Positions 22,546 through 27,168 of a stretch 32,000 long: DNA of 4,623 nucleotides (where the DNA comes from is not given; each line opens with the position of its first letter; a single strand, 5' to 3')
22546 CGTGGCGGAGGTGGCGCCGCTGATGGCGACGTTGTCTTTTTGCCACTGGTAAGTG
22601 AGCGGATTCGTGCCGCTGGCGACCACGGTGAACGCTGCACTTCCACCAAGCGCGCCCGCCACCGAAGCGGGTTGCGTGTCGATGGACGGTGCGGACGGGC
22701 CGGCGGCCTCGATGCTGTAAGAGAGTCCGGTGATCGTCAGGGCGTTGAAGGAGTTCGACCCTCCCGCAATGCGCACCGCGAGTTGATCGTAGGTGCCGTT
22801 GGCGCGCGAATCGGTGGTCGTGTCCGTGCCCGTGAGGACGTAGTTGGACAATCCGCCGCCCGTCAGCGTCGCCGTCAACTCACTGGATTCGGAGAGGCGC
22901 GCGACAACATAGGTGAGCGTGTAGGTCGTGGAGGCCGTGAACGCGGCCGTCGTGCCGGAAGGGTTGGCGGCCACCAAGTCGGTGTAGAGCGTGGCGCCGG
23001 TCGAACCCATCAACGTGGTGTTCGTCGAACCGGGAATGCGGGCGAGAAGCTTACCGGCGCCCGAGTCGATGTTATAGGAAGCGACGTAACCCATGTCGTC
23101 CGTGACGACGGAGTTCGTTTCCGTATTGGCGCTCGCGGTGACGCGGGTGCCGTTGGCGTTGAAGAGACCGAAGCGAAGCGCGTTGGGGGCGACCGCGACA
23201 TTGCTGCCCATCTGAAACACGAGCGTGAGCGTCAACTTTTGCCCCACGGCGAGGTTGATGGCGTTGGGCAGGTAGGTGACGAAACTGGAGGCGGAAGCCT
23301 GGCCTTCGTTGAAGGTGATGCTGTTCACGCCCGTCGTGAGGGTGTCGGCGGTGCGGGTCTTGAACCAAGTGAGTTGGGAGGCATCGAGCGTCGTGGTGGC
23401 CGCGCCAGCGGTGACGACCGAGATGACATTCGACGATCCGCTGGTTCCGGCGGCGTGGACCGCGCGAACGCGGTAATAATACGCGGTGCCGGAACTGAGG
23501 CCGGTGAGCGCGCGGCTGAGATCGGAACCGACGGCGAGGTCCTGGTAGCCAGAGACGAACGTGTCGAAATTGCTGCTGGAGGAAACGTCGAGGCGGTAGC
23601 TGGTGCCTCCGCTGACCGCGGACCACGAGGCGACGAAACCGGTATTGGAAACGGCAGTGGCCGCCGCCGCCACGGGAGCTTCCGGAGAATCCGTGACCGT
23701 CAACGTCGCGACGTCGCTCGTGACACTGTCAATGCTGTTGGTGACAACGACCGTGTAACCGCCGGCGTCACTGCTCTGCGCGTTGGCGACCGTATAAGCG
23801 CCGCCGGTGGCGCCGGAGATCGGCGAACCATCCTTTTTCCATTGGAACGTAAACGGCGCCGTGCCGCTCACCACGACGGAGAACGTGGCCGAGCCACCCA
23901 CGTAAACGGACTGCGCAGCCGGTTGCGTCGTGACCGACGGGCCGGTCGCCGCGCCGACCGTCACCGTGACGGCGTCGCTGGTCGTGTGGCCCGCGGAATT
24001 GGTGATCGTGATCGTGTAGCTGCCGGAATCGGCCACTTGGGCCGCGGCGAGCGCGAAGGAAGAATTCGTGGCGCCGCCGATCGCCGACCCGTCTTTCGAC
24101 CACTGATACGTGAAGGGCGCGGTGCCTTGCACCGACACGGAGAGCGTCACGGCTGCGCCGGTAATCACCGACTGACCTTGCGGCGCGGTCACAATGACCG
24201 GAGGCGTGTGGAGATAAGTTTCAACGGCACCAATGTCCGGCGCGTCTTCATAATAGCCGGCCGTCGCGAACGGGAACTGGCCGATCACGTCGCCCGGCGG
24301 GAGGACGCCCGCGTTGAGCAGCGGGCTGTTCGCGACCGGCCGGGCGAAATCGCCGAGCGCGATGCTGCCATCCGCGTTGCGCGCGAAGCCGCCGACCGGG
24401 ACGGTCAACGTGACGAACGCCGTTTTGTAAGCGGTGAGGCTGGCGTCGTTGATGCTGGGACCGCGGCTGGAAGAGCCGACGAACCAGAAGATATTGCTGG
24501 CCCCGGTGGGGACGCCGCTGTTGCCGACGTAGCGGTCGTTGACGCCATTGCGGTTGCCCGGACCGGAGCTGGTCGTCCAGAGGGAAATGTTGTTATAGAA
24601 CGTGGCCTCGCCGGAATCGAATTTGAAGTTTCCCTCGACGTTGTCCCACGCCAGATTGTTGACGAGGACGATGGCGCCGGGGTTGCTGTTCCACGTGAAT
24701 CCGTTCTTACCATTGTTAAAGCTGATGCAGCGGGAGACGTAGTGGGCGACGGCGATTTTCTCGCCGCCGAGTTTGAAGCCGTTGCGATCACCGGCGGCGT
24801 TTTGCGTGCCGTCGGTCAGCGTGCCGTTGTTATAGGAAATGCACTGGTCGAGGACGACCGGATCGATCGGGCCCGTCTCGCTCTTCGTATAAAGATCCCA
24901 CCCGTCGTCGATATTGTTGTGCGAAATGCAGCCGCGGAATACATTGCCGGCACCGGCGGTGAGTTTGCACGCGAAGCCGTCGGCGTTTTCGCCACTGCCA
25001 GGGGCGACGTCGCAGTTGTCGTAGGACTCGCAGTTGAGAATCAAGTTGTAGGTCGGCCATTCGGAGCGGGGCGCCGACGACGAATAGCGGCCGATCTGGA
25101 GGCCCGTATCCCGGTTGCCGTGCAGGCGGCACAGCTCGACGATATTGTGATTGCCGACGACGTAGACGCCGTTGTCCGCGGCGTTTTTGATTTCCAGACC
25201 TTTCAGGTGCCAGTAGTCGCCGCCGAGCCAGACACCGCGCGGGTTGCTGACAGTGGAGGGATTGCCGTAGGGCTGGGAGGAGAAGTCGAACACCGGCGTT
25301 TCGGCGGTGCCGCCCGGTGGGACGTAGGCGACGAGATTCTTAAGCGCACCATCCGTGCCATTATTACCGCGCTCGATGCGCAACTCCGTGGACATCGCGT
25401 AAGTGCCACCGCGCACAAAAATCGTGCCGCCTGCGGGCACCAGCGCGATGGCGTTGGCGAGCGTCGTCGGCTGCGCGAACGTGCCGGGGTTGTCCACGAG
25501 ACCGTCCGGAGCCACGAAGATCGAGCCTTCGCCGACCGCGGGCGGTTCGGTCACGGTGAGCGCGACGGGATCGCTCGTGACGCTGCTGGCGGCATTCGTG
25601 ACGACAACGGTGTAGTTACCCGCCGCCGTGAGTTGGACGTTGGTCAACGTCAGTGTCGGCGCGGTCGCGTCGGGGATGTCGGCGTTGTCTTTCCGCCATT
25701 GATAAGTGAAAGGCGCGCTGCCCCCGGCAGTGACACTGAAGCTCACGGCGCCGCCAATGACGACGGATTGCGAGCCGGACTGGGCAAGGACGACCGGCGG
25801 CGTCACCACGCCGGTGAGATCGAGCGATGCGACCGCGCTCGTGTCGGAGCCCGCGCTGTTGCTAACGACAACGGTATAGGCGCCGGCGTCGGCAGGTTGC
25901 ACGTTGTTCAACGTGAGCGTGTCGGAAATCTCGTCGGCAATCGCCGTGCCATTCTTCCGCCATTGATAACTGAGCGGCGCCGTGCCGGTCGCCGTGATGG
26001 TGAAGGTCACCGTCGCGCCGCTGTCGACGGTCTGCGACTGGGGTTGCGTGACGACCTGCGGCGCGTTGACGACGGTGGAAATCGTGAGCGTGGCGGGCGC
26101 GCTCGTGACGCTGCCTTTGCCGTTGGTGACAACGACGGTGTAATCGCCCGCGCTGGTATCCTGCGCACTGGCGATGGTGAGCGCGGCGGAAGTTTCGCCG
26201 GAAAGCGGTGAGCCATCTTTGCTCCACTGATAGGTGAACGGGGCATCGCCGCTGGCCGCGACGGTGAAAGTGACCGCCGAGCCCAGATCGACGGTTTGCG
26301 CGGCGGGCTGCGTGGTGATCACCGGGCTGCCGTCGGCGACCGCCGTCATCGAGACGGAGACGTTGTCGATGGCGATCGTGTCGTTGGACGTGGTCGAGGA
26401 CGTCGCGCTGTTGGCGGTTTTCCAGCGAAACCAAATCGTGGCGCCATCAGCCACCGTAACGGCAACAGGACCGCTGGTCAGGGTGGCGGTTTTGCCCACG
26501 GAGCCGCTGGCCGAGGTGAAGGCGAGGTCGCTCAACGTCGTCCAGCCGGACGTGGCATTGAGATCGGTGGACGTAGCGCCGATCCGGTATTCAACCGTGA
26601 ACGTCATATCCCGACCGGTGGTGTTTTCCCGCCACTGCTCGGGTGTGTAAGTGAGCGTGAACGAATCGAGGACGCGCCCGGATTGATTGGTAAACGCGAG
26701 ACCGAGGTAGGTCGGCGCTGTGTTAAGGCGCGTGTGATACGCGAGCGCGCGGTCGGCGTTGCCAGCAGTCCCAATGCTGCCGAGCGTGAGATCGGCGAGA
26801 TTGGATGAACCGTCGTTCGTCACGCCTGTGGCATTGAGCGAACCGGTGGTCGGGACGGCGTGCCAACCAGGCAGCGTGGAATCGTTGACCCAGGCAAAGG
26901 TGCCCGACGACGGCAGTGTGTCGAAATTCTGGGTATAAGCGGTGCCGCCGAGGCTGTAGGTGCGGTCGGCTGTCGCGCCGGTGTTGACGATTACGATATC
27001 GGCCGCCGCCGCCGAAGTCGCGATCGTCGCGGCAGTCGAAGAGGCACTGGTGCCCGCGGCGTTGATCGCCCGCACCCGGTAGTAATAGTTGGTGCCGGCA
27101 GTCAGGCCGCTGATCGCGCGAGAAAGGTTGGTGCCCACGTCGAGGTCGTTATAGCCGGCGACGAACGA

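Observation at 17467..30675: Single ~4,400-aa secreted protein combining three different pectin-active catalytic modules (CE8, PL9-like, PL1)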

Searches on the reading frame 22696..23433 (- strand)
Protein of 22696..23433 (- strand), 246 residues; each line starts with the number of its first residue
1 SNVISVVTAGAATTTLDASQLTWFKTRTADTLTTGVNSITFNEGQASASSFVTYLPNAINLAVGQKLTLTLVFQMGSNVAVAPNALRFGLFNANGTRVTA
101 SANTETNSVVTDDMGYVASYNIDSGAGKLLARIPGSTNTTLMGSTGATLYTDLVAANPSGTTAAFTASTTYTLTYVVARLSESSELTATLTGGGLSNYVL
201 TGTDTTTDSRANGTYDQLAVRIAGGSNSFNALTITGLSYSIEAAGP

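Call 11: search_protein_families(library=pfam, proteins=[window:22696-23433:-], max_evalue=5)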
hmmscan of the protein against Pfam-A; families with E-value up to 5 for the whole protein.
seq(246 aa): 0 families

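Call 50: search_solved_structures(query=A3, max_evalue=10)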
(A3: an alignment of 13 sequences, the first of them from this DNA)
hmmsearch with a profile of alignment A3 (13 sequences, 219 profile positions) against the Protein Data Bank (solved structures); distinct sequences matched with E-value up to 10: 4.
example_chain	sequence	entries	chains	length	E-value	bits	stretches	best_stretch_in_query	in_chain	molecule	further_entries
7kpb_L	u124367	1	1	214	0.34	13.8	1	136-200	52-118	Fab1974 - Light Chain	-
8yhz_L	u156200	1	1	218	0.43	13.5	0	34-54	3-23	Light chain of 1080 Fab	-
6b6i_A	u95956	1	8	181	0.59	13.1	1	104-185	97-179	3C-like protease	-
3p6b_A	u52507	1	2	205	1.5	11.7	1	28-59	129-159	Cellulose 1,4-beta-cellobiosidase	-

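Call 51: search_protein_families(library=pfam, alignment_id=A3, max_evalue=1)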
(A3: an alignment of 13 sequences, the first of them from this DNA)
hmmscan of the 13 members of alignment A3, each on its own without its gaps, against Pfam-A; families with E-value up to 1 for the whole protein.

A. member 1, seq(213 aa): 0 families

B. families by the number of members that match (of 13 scanned): 7 families
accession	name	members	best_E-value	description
PF14683.12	CBM-like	1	0.00029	Polysaccharide lyase family 4, domain III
PF22544.2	HYDIN_VesB_CFA65-like_Ig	1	0.0041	HYDIN/CFA65/VesB-like, Ig-like domain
PF06280.18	fn3_5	1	0.012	Fn3-like domain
PF17357.7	FIT1_2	1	0.016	Facilitor Of iron transport 1 and 2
PF05481.17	Myco_19_kDa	1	0.036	Mycobacterium 19 kDa lipoprotein antigen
PF00635.32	Motile_Sperm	1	0.17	MSP (Major sperm protein) domain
PF20944.2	StcE_b-sandwich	1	0.26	Metalloprotease StcE, beta-sandwich domain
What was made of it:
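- On L-type (legume) lectin / ConA-like (unkB): No Pfam or PDB sequence hit (calls 50, 51).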

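Call 54: find_homologous_proteins(query=A3, max_evalue=0.00001)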
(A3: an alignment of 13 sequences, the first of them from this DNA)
Query A3 (13 sequences) (213 aa, profile of the alignment): 25 proteins with E <= 0.00001 among 8000 candidates.
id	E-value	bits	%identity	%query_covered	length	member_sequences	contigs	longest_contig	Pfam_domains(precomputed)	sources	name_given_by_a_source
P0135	2.2e-58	216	29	94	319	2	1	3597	PF07589.17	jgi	jgi:PEP-CTERM putative exosortase interaction domain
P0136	1.0e-57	213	32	28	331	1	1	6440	-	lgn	-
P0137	2.0e-57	213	26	97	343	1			-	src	-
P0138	1.8e-56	209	54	6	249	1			-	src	-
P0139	1.7e-53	200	30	95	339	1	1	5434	-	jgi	jgi:hypothetical protein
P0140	3.8e-53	198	-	-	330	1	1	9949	PF07589.17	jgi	jgi:hypothetical protein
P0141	6.7e-52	194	29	96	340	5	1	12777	-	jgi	jgi:PEP-CTERM motif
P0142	3.1e-51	192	39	14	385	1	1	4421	-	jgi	jgi:hypothetical protein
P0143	5.9e-51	191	39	8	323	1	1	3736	-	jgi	jgi:hypothetical protein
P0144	3.8e-50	189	26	85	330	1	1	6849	-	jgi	jgi:hypothetical protein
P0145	2.0e-47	180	23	27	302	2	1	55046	PF07589.17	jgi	-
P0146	4.5e-47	179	-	-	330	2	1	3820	PF07589.17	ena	-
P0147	1.4e-46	177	34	84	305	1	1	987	-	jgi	jgi:hypothetical protein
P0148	6.3e-46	175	-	-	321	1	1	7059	-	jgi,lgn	jgi:hypothetical protein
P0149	8.6e-46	174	23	84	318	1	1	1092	-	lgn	-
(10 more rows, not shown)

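Call 61: predict_structure(alignment_id=A4)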
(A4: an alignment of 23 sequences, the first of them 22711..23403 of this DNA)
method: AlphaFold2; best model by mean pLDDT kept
length: 231 residues; sequences in the alignment: 23
mean_pLDDT: 84.7   pTM: 0.85
mean pLDDT of the five models: 84.7, 84.4, 83.9, 83.6, 82.5
residues with pLDDT >= 90: 103; 70-90: 102; 50-70: 24; < 50: 2
segments of 3 or more residues with pLDDT < 50: none
pLDDT, mean of each block of 10 residues (from residue 1): 76 88 92 83 91 95 81 76 86 66 86 85 83 82 79 79 95 94 87 88 89 75 93 89
secondary structure, 60 per line:
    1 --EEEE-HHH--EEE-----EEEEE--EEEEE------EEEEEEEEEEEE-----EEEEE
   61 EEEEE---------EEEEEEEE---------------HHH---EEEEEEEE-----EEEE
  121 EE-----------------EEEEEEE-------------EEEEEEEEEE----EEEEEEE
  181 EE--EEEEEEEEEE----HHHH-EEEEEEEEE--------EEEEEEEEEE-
elements in order: E3-6 E13-15 E21-25 E28-32 E39-50 E56-65 E75-82 E104-111 E117-122 E140-146 E160-169 E174-182 E185-194 H199-202 E204-212 E221-230
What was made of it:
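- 22711..23403 (-): unkB module (aa 2425-2655): L-type lectin / ConA-like jelly roll, a candidate carbohydrate-binding module. AF2 pLDDT 84.7, pTM 0.85 (call 61).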

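Call 65: fold_search(model_id=the predicted structure, library=pdb)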
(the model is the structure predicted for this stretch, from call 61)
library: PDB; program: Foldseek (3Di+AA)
matches with E <= 10: 1387; with E <= 0.001: 172
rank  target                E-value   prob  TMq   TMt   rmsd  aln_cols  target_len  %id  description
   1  2gnb_B                2.0e-07  1.00  0.58  0.58   5.5       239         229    8  EDTA-treated (2 weeks) P. angolensis lectin (released 2006-07-25)
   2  1gnz                  2.7e-07  1.00  0.54  0.54   6.8       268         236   10  LECTIN I-B4 FROM GRIFFONIA SIMPLICIFOLIA (GS I-B4)METAL FREE FORM (released 2001-11-29)
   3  3zvx_B                3.6e-07  1.00  0.55  0.53   6.1       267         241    8  STRUCTURE OF THE LECTIN FROM PLATYPODIUM ELEGANS IN COMPLEX WITH A TRIMANNOSIDE (released 2012-01-11)
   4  3zyr_B                4.0e-07  1.00  0.54  0.53   6.3       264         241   10  Structure of the lectin from Platypodium elegans in complex with heptasaccharide (released 2012-01-11)
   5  1q8q_A                6.4e-07  1.00  0.56  0.54   5.9       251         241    7  Pterocarpus angolensis lectin (PAL) in complex with the dimannoside Man(alpha1-4)Man (released 2004-02-10)
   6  3n35                  6.7e-07  1.00  0.54  0.52   6.1       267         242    9  Erythrina corallodendron lectin mutant (Y106G) with N-Acetylgalactosamine (released 2011-03-30)
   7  1qnw_A                7.1e-07  1.00  0.58  0.57   5.8       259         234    9  lectin II from Ulex europaeus (released 1999-11-23)
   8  2bqp_A                7.5e-07  1.00  0.56  0.57   5.9       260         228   10  THE STRUCTURE OF THE PEA LECTIN-D-GLUCOPYRANOSE COMPLEX (released 1998-12-16)
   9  9vbx_A                7.5e-07  1.00  0.54  0.54   6.0       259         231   10  Lectin FRIL from Lablab purpureus complexed to Lewis X tetrasaccharide (released 2026-03-18)
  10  9vbw_D                7.5e-07  1.00  0.52  0.52   6.2       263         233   10  Lectin FRIL from Lablab purpureus complexed to Lewis X tetrasaccharide (released 2026-03-18)
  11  1qnw_B                7.9e-07  1.00  0.58  0.57   5.9       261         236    9  lectin II from Ulex europaeus (released 1999-11-23)
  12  1ax0_A                8.3e-07  1.00  0.54  0.52   6.2       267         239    9  ERYTHRINA CORALLODENDRON LECTIN IN COMPLEX WITH N-ACTYLGALACTOSAMINE (released 1998-05-06)
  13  5eyx_B                8.8e-07  1.00  0.52  0.51   6.2       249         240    8  Monoclinic Form of Centrolobium tomentosum seed lectin (CTL) complexed with Man1-3Man-OMe. (released 2016-03-16)
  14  2a6v_B                9.8e-07  1.00  0.57  0.60   5.1       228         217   10  Crystal structure of Emp46p carbohydrate recognition domain (CRD), potassium-bound form (released 2006-01-31)
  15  3zyr_A                9.8e-07  1.00  0.55  0.53   5.9       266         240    9  Structure of the lectin from Platypodium elegans in complex with heptasaccharide (released 2012-01-11)
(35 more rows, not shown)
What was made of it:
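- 22711..23403 (-): Foldseek matches legume lectins at prob 1.0, TM 0.55-0.6 (call 65).
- On L-type (legume) lectin / ConA-like (unkB): The top 50 Foldseek hits are almost all L-type lectins or lectin-like domains (legume lectins, arcelins, Emp46p/47p CRDs), prob 1.0, TM 0.5-0.6 (calls 61, 65). Identity to lectins is 7-12% (call 65).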

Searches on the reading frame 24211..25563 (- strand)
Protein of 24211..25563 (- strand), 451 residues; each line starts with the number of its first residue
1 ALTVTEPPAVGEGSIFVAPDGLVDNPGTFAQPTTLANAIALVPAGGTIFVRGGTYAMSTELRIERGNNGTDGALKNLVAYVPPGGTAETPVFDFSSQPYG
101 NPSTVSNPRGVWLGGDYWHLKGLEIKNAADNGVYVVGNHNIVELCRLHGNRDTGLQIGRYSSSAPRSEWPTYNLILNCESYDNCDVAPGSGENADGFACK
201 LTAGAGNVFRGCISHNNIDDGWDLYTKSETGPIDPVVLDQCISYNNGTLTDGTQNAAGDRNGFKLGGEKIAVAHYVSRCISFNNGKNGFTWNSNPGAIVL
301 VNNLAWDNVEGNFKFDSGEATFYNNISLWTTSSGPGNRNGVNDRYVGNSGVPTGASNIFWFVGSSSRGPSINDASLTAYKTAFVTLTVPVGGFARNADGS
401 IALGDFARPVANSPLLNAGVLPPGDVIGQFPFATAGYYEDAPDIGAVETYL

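Call 13: search_solved_structures(query=window:24211-25563:-, show_alignments=2, max_evalue=0.01)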
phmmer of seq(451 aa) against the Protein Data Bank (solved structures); distinct sequences matched with E-value up to 0.01: 2.
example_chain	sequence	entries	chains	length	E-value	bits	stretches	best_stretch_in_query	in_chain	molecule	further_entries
1ru4_A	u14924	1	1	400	9.1e-38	133.4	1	15-330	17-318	Pectate lyase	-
5olq_A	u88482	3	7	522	3.9e-13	52.2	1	15-313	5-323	Rhamnogalacturonan lyase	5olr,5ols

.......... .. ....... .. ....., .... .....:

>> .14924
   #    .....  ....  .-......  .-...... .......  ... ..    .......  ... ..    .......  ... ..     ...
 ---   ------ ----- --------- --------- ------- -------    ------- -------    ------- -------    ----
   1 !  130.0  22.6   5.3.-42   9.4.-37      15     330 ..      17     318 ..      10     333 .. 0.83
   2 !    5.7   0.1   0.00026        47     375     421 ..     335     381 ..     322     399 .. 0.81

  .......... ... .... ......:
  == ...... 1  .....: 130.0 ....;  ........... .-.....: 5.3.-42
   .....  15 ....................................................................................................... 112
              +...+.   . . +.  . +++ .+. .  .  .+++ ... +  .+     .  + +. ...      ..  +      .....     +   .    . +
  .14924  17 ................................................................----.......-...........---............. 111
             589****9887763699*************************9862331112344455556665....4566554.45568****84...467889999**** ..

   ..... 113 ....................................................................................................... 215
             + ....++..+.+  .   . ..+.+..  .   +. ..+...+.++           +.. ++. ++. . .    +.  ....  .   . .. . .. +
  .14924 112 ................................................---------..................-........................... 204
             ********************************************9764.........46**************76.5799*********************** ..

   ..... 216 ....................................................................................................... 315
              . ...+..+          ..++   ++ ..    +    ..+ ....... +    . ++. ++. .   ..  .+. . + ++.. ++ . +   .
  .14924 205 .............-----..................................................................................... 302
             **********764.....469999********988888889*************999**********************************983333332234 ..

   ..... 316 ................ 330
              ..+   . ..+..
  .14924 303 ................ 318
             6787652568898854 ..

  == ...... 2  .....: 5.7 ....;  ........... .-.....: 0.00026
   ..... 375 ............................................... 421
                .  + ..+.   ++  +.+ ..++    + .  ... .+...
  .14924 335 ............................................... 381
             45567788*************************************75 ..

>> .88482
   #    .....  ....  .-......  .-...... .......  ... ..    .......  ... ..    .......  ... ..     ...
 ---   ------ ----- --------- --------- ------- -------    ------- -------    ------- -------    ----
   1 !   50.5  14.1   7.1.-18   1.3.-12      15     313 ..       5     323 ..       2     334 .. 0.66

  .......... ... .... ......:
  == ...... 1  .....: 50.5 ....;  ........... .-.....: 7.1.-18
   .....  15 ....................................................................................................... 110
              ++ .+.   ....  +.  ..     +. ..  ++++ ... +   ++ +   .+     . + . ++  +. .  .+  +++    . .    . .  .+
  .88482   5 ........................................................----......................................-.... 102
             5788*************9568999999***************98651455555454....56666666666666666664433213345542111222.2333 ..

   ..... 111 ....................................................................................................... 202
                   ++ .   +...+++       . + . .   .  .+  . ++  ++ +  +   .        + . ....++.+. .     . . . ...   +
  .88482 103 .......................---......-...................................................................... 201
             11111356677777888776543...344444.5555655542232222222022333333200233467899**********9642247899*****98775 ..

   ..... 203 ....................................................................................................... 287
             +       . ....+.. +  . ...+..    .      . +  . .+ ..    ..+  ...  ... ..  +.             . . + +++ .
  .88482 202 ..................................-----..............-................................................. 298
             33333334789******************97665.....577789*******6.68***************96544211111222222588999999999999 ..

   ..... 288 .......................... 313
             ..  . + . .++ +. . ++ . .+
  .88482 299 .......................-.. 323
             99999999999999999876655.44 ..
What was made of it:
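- On PL9 pectate lyase: 1RU4 Pel9A: E 9e-38 over query residues 15-330 (call 13).
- Checked: PL9 to Pel9A 1RU4, E 9e-38 (call 13).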

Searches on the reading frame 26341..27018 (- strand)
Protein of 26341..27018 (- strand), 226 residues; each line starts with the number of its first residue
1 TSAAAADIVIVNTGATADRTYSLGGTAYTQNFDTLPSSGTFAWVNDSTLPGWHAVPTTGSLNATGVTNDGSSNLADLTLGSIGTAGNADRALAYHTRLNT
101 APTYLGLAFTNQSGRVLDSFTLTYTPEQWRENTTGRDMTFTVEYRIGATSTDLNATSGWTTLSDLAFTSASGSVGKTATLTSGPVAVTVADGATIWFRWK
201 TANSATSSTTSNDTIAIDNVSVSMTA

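Call 11: search_protein_families(library=pfam, proteins=[window:26341-27018:-], max_evalue=5)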
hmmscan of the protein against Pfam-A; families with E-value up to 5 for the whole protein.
seq(226 aa): 0 families

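Call 49: search_solved_structures(query=A2, max_evalue=10)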
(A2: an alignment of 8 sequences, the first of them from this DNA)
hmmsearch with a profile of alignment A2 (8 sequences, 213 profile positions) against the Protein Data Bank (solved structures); distinct sequences matched with E-value up to 10: 1.
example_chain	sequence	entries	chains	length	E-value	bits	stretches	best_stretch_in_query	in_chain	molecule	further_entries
8wl1_A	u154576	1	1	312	0.42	13.5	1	31-86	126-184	2-dehydropantoate 2-reductase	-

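Call 52: search_protein_families(library=pfam, alignment_id=A2, max_evalue=1)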
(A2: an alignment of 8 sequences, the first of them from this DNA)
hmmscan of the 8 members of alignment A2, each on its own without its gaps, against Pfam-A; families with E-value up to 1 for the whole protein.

A. member 1, seq(213 aa): 0 families

B. families by the number of members that match (of 8 scanned): 3 families
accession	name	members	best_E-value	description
PF23600.1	DUF7139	1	0.04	Domain of unknown function (DUF7139)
PF16448.10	LapD_MoxY_N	1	0.046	LapD/MoxY periplasmic domain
PF04310.18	MukB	1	0.24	MukB N-terminal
